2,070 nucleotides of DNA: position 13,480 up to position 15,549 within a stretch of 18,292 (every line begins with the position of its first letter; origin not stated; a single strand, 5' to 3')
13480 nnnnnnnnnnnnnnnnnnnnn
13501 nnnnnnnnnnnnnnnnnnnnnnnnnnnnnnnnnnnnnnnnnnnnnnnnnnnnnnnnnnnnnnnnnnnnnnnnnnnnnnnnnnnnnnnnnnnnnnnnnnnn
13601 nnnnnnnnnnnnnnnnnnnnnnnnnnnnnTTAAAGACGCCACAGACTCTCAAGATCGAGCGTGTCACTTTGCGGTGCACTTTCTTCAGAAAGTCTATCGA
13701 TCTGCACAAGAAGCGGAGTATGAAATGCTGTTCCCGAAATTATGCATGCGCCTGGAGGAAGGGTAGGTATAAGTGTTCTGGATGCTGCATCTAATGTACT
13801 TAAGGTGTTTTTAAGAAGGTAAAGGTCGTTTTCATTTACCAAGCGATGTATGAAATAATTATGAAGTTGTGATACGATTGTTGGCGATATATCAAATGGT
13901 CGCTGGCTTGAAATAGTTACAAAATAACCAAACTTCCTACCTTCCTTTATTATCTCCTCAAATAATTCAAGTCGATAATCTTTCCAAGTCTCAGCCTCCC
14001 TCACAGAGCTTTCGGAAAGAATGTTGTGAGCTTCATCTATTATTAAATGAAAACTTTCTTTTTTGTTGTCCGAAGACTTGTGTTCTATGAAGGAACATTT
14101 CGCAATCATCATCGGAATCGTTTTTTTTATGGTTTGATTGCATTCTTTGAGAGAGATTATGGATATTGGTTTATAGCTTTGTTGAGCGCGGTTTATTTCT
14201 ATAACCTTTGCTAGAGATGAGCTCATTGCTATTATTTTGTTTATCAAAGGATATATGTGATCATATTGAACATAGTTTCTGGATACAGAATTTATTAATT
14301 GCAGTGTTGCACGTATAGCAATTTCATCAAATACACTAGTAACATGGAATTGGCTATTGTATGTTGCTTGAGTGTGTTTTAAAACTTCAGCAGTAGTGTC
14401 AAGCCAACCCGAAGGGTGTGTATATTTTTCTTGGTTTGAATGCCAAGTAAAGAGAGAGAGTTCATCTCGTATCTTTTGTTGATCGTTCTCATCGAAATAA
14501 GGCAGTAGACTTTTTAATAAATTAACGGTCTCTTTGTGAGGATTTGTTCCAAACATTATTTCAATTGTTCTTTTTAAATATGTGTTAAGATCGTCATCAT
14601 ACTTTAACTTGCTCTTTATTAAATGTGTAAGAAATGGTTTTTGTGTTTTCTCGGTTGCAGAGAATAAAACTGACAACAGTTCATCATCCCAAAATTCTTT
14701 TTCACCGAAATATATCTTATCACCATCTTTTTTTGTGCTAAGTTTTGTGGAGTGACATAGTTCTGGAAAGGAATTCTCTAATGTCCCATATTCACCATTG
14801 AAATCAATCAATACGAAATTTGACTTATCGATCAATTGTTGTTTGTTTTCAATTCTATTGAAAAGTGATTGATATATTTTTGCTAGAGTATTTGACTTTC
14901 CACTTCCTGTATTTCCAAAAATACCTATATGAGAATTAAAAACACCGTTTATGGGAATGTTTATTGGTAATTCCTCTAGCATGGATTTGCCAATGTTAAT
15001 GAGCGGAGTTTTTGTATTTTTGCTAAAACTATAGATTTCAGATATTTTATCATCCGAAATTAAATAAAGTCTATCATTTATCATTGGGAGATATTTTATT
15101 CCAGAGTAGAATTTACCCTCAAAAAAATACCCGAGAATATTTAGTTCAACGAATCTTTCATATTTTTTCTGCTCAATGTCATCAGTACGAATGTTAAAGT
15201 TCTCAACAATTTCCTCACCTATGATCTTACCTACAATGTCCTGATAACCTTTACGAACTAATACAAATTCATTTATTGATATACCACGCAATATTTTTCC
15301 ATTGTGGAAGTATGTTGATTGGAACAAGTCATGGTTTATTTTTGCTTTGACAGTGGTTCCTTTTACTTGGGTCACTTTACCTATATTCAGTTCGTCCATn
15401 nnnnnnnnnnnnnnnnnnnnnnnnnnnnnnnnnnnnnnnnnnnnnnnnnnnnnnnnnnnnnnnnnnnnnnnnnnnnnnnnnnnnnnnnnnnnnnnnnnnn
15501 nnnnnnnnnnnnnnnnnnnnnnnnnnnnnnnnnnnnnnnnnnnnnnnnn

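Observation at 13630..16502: AT-rich SIR2-like + HerA-like gene pair in the int-psu cargo slot of a P4-like satellite: candidate anti-phage defence operon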

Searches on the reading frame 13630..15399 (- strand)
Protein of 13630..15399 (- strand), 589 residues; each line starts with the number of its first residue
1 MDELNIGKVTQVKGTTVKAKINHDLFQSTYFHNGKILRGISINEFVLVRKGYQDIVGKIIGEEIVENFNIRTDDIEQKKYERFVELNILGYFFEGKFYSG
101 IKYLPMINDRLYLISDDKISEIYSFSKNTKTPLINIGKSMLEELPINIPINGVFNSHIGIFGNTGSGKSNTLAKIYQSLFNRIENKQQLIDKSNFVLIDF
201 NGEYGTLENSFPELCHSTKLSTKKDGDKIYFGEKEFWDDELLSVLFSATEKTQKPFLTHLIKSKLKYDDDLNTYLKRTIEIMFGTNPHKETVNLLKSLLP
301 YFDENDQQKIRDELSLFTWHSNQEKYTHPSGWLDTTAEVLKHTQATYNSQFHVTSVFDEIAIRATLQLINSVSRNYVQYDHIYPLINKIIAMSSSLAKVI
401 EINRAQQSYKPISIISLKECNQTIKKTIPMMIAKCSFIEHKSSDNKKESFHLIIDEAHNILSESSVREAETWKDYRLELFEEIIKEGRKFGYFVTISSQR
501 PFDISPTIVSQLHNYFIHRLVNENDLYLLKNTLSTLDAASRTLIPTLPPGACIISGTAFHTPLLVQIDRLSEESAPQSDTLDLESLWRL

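Call 4: search_protein_families(library=pfam, proteins=[window:13630-15399:-], max_evalue=1)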
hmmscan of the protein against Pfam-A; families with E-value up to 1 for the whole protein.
window:13630-15399:- (589 aa): 10 families
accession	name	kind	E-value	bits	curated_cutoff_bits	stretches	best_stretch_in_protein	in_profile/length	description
PF01935.23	DUF87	-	9.6e-16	59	23.2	1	134-277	1-126/220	Helicase HerA, central domain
PF13401.12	AAA_22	-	0.00011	23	27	1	158-230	8-65/130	AAA domain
PF04851.21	ResIII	-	0.00028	21.3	22.5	2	415-469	86-146/164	Type III restriction enzyme, res subunit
PF10117.15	McrBC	-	0.00061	19.3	23.9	1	263-332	120-190/318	McrBC 5-methylcytosine restriction system component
PF01580.24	FtsK_SpoIIIE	-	0.0027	17.6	24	1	135-186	21-70/221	FtsK/SpoIIIE family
PF07342.17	TscT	-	0.0054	17.6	27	1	307-360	16-68/100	TscT toxin protein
PF10412.15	TrwB_AAD_bind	-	0.0098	15.3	20.5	1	154-204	14-55/387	Type IV secretion-system coupling protein DNA-binding domain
PF00270.35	DEAD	-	0.022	14.9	26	1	373-467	42-136/167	DEAD/DEAH box helicase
PF05872.18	HerA_C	-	0.075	12.1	22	0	443-520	252-321/502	Helicase HerA-like C-terminal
PF13245.12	AAA_19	-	0.17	12.5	25.1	0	421-460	65-102/134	AAA domain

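Call 5: search_protein_families(library=padloc, proteins=[window:13630-15399:-], max_evalue=1)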
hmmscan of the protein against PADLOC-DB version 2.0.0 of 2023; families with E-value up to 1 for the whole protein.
window:13630-15399:- (589 aa): 17 families
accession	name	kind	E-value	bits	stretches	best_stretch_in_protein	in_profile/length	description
PDLC04097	HerA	-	7.3e-200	663.7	1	3-588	5-612/618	-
PDLC04102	HerA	-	8.2e-65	217.4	2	5-269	9-290/654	-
PDLC04105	HerA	-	2.2e-59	199.5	1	3-588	9-554/576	-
PDLC04098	HerA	-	3.2e-53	179.3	2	412-587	486-666/686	-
PDLC04103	HerA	-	1.1e-51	173.9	1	3-587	13-574/579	-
PDLC04106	HerA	-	5.4e-41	138.9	2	442-582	504-641/667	-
PDLC02185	HerA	-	1.7e-37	127.4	1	5-587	6-579/585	-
PDLC04100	HerA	-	1.7e-36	124.1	3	441-579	432-565/580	-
PDLC02188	HerA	-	4.2e-34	116.3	1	63-588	54-561/578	-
PDLC04104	HerA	-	1.2e-24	84.8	1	391-587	164-354/379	-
PDLC01055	HerA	-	4.3e-16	56.8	2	101-207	105-202/532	Type III coevolved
PDLC04140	mad8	-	1.6e-15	55.4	1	155-562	27-294/314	mads_8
PDLC04101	HerA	-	1.8e-12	44.7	1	5-213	13-218/400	-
PDLC04099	HerA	-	9.8e-11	39.4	1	2-207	8-213/214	-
PDLC04107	HerA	-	6.1e-09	33.3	1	2-209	10-215/306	-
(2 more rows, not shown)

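Call 6: search_protein_families(library=ncbifam, proteins=[window:13630-15399:-], max_evalue=1)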
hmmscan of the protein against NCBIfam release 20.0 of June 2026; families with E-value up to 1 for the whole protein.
window:13630-15399:- (589 aa): 12 families
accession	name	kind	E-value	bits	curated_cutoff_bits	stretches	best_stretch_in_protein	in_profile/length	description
NF042944.1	HerA_antiphage_2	equivalog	1.2e-35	123.3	850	1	64-588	47-561/576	anti-phage-associated helicase HerA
NF042943.1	HerA_antiphage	equivalog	1.7e-35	122.6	800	2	441-579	426-559/566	anti-phage-associated helicase HerA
NF040937.1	HerA_Thermprot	equivalog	2.8e-19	68.9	800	2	449-573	350-467/487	DNA double-strand break repair helicase HerA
NF040819.1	helicase_HerA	equivalog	2.9e-17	62.4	970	2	446-570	400-517/561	DNA double-strand break repair helicase HerA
NF053655.1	CedD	equivalog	6.1e-15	54.9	600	2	133-269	198-321/527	DNA-translocating ATPase CedD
NF041017.1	DNA_import_CedB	equivalog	3.5e-07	29.2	700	2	381-525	405-540/590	DNA import protein CedB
NF033849.1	ser_rich_anae_1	subfamily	1.5e-06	25.9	650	1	442-526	1011-1096/1163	serine-rich protein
TIGR03924.1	T7SS_EccC_a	equivalog_domain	0.0012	17.7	509.15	1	160-204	455-494/673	type VII secretion protein EccCa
TIGR03925.1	T7SS_EccC_b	equivalog_domain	0.0015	16.9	346.55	1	153-199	359-400/564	type VII secretion protein EccCb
TIGR01846.1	type_I_sec_HlyB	subfamily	0.013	13.8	725.55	1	155-199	483-525/694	type I secretion system permease/ATPase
NF010404.0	PRK13830.1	subfamily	0.1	10.3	810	1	144-193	447-494/818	conjugal transfer protein TrbE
NF041214.1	plasmid_TraB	equivalog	0.12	10.8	800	0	156-184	249-277/639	plasmid transfer protein TraB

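Call 8: search_solved_structures(query=window:13630-15399:-, max_evalue=0.01, show_alignments=2)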
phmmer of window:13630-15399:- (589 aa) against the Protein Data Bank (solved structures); distinct sequences matched with E-value up to 0.01: 9.
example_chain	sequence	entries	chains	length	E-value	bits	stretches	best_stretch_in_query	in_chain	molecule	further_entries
8xau_A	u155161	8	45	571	9e-31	110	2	420-571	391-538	ATP-binding protein | HerA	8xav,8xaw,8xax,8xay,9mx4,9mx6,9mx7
9c1m_M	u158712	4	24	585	3.5e-28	101.4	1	64-584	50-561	ATP-binding protein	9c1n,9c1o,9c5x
8yho_A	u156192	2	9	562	1.2e-24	89.7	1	6-568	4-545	DUF87 domain-containing protein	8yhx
8wiv_A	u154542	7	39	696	1.8e-23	85.9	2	6-254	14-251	Helicase HerA central domain-containing protein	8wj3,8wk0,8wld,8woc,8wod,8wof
8j4u_M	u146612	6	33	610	1.9e-22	82.4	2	440-571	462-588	Nucleoside triphosphate hydrolase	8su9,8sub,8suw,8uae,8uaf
8ziq_M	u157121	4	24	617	1.6e-19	72.8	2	452-562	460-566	HerA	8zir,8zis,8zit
9x1l_A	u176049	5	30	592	3.7e-13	51.8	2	471-568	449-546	DNA helicase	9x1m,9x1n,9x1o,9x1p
4d2i_A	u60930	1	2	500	5.1e-13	51.3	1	439-571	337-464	HERA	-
8wet_A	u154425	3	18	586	2.4e-05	26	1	467-533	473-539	TdpA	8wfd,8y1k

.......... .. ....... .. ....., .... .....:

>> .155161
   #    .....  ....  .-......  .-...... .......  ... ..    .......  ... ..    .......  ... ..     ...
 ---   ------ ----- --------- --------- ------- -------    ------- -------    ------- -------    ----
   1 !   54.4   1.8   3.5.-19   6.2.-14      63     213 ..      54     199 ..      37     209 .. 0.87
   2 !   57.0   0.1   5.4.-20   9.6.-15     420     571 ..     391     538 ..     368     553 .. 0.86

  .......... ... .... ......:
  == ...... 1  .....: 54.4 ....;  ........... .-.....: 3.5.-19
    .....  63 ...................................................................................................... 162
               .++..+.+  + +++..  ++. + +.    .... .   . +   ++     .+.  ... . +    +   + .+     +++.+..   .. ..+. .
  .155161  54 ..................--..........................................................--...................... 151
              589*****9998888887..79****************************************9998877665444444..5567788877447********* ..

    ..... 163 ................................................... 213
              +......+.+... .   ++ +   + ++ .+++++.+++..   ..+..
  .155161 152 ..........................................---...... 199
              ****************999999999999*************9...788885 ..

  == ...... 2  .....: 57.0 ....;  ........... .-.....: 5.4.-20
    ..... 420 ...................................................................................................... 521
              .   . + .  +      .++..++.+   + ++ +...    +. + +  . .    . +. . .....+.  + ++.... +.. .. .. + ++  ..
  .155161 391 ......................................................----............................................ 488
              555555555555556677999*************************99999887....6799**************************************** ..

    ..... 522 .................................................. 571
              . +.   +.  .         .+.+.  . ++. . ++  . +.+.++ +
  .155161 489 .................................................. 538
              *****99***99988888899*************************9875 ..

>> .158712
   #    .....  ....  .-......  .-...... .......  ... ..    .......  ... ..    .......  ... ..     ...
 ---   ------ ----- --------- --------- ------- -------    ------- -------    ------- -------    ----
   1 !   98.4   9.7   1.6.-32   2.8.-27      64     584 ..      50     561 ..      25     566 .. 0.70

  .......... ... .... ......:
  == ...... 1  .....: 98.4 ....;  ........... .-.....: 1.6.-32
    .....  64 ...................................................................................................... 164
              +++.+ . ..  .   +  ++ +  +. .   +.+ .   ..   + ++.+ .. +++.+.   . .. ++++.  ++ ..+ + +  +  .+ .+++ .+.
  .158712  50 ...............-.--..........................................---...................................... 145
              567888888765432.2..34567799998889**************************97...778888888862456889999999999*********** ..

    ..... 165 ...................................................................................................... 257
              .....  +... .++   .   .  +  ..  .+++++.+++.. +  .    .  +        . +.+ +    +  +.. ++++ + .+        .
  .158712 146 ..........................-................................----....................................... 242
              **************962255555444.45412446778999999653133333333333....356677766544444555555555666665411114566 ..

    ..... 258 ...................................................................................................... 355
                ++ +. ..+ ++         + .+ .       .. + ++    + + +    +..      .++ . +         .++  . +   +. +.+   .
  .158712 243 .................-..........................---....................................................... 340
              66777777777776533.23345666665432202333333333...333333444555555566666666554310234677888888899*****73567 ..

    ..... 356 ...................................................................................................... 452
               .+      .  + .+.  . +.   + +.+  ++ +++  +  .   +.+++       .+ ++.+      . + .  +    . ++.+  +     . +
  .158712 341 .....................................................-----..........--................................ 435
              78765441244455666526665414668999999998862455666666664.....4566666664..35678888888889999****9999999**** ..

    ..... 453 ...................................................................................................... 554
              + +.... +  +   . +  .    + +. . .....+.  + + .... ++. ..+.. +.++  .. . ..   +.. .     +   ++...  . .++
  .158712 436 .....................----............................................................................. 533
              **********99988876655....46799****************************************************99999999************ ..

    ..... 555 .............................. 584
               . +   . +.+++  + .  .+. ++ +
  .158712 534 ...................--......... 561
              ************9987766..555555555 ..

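Call 18: find_homologous_proteins(query=window:13630-15399:-, max_evalue=0.00001)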
Query window:13630-15399:- (589 aa): 7943 proteins with E <= 0.00001 among 8000 candidates; the best 120 are listed.
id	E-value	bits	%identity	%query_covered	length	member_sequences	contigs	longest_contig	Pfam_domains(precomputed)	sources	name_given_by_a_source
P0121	0.0e+0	1320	100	100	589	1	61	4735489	PF01935.24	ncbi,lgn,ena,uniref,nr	ncbi:TPA: ATP-binding protein [Escherichia coli]|uniref:ATP-binding protein n=1 Tax=Enterobacteriace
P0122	0.0e+0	1316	100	100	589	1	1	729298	PF01935.24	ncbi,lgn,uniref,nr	ncbi:ATP-binding protein [Enterobacter hormaechei]|uniref:ATP-binding protein n=2 Tax=Enterobacter c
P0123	0.0e+0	1312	99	100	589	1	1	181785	PF01935.24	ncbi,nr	ncbi:ATP-binding protein [Escherichia coli]|nr:ATP-binding protein [Escherichia coli]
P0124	0.0e+0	1310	99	100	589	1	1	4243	PF01935.24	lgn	-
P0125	0.0e+0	1221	92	100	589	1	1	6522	PF01935.24,PF13401.13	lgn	-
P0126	0.0e+0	1217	92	100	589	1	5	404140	PF01935.24,PF13401.13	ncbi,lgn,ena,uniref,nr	ncbi:ATP-binding protein [Enterobacter hormaechei]|uniref:ATP-binding protein n=2 Tax=Enterobacter h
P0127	0.0e+0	1215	92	100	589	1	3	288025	PF01935.24,PF13401.13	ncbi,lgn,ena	ncbi:ATP-binding protein [Enterobacter hormaechei]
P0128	0.0e+0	1215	92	100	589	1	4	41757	PF01935.24,PF13401.13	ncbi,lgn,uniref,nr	ncbi:ATP-binding protein [Escherichia coli]|uniref:ATP-binding protein n=1 Tax=Escherichia coli TaxI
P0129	0.0e+0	1214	92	100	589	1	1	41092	PF01935.24,PF13401.13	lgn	-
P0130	0.0e+0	1214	92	100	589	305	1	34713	PF01935.24,PF13401.13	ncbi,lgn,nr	ncbi:TPA: ATP-binding protein [Klebsiella pneumoniae]|nr:ATP-binding protein [Klebsiella pneumoniae]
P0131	0.0e+0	1214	92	100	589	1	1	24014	PF01935.24,PF13401.13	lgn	-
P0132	0.0e+0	1214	92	100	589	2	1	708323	PF01935.24,PF13401.13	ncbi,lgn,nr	ncbi:ATP-binding protein [Salmonella enterica subsp. enterica serovar Newport]|nr:ATP-binding protei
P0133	0.0e+0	1213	92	100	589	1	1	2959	PF01935.24,PF13401.13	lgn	-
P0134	0.0e+0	1074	81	100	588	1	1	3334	PF01935.24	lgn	-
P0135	0.0e+0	1072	80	100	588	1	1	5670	PF01935.24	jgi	jgi:hypothetical protein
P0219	4.4e-153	529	45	99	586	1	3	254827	PF10412.16,PF01935.24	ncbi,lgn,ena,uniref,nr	ncbi:ATP-binding protein [Aliarcobacter butzleri]|uniref:ATP-binding protein n=1 Tax=Aliarcobacter b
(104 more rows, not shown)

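Call 40: find_encoding_contigs(protein=P0219, flank=6000, max_places=2)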
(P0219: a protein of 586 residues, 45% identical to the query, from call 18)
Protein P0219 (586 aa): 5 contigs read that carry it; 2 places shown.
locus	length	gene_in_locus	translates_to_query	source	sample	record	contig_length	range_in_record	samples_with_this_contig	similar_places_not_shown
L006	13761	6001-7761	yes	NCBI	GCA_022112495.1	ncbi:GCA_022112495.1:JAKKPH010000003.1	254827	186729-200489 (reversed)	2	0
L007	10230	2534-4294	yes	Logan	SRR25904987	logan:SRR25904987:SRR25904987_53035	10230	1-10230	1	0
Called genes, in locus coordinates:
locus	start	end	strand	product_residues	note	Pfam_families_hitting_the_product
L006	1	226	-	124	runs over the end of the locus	-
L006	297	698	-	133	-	PF00989:PAS, PF13426:PAS_9, PF08447:PAS_3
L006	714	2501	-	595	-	PF08269:dCache_2, PF17200:sCache_2, PF02743:dCache_1 (weak), PF00015:MCPsignal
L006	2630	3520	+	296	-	PF13541:ChlI, PF01078:Mg_chelatase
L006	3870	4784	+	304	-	PF14022:DUF4238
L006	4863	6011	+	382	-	PF13289:SIR2_2 (weak)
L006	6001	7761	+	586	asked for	PF01935:DUF87, PF10412:TrwB_AAD_bind (faint)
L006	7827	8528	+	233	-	-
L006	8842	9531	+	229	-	PF01223:Endonuclease_NS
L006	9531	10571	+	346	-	-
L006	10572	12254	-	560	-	-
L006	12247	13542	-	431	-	-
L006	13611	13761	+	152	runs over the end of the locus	PF04231:Endonuclease_1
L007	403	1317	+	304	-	PF14022:DUF4238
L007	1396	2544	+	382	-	PF13289:SIR2_2 (weak)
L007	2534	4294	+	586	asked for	PF01935:DUF87, PF10412:TrwB_AAD_bind (faint)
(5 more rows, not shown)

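Call 48: predict_structure(alignment_id=A2)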
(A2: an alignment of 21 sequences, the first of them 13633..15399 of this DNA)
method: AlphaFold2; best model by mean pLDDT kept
length: 589 residues; sequences in the alignment: 21
mean_pLDDT: 74.1   pTM: 0.66
mean pLDDT of the five models: 74.1, 72.2, 70.8, 70.0, 66.4
residues with pLDDT >= 90: 105; 70-90: 306; 50-70: 97; < 50: 81
segments of 3 or more residues with pLDDT < 50: 125-127, 139-144, 163-168, 517-581
pLDDT, mean of each block of 10 residues (from residue 1): 78 84 75 73 80 82 74 62 82 72 81 79 55 55 52 60 46 74 72 87 80 88 88 86 88 90 80 90 85 92 91 91 86 82 88 89 94 88 91 90 71 91 89 88 80 86 68 83 82 78 73 55 32 31 31 29 28 40 55
secondary structure, 60 per line:
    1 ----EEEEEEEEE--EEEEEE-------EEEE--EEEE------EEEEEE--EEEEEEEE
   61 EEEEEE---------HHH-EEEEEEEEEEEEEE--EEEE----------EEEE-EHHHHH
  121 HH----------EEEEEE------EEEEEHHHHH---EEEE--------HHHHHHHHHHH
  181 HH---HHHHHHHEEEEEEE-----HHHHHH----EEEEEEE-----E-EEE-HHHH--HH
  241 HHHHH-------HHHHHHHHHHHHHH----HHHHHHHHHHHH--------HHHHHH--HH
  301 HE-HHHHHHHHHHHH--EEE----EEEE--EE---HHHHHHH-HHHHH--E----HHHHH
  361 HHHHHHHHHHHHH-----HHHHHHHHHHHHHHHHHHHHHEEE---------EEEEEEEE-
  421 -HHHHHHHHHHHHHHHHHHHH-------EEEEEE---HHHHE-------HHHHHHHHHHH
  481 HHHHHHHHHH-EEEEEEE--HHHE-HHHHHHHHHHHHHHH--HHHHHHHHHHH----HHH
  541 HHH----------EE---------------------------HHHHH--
elements in order: E5-13 E16-21 E29-32 E35-38 E45-50 E53-66 E80-93 E96-99 E110-113 H116-122 E133-138 E145-149 H150-154 E158-161 H170-182 H186-192 E193-199 H205-210 E215-221 E229-231 H233-236 H239-245 H253-266 H271-282 H291-296 H304-315 E318-320 E325-328 H336-342 H344-348 H356-373 H379-399 E400-402 E412-419 H422-441 E449-454 H458-461 H470-490 E492-498 H506-520 H523-533 H538-543 H583-587
